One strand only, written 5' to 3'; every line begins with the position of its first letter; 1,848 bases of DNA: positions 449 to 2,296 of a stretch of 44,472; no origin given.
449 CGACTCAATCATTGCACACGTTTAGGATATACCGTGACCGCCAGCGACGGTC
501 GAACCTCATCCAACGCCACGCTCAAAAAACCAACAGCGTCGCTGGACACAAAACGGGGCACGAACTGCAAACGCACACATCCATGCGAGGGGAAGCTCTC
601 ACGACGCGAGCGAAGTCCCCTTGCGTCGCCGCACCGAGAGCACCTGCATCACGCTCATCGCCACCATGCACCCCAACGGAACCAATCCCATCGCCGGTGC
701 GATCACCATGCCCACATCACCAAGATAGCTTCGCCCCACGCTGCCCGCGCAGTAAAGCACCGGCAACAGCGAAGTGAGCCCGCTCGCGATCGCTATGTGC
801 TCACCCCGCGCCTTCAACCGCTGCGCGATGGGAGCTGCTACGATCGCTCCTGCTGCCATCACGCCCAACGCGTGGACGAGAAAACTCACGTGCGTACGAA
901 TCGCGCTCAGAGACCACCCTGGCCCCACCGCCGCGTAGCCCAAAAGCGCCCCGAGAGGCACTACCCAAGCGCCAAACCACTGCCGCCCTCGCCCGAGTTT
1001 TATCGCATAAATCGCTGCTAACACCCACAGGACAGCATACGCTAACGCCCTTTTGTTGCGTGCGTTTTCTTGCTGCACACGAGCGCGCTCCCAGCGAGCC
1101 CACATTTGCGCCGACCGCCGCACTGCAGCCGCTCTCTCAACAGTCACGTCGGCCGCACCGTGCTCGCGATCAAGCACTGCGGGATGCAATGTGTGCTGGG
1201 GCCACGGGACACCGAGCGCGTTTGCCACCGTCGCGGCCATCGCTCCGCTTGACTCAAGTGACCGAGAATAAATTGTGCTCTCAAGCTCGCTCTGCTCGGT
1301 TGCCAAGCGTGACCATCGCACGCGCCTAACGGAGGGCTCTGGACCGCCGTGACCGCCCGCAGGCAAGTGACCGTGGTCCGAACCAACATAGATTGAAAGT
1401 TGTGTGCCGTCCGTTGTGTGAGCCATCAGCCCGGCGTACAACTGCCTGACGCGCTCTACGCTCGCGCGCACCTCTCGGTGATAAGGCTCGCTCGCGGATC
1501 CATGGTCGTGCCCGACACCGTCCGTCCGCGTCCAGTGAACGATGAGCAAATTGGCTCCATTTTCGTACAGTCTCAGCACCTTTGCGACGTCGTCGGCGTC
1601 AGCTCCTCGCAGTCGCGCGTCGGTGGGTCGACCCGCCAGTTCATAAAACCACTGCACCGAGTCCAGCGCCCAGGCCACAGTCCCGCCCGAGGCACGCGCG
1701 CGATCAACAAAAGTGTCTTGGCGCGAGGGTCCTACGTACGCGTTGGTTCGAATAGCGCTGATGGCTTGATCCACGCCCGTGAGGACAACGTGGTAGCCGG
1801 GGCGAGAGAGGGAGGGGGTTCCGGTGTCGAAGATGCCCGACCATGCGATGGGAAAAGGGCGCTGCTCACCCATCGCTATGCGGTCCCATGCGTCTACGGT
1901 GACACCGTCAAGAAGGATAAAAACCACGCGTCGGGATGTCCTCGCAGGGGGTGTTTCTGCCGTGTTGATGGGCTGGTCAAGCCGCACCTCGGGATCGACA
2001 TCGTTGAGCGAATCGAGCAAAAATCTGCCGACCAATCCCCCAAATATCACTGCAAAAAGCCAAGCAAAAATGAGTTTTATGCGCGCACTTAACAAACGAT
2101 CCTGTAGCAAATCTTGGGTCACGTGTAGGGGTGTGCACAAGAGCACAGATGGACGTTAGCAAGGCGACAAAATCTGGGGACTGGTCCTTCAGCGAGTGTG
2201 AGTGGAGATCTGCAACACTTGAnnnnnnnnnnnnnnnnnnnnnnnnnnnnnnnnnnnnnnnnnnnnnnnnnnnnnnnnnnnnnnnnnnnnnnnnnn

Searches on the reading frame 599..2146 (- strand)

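Call 9: search_protein_families(library=pfam, proteins=[window:599-2146:-], max_evalue=0.01)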
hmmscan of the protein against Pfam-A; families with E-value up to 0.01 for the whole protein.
window:599-2146:- (515 aa): 1 family
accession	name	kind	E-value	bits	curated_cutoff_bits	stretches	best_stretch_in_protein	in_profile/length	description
PF01663.27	Phosphodiest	-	1.1e-05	25.7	23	1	190-263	157-224/342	Type I phosphodiesterase / nucleotide pyrophosphatase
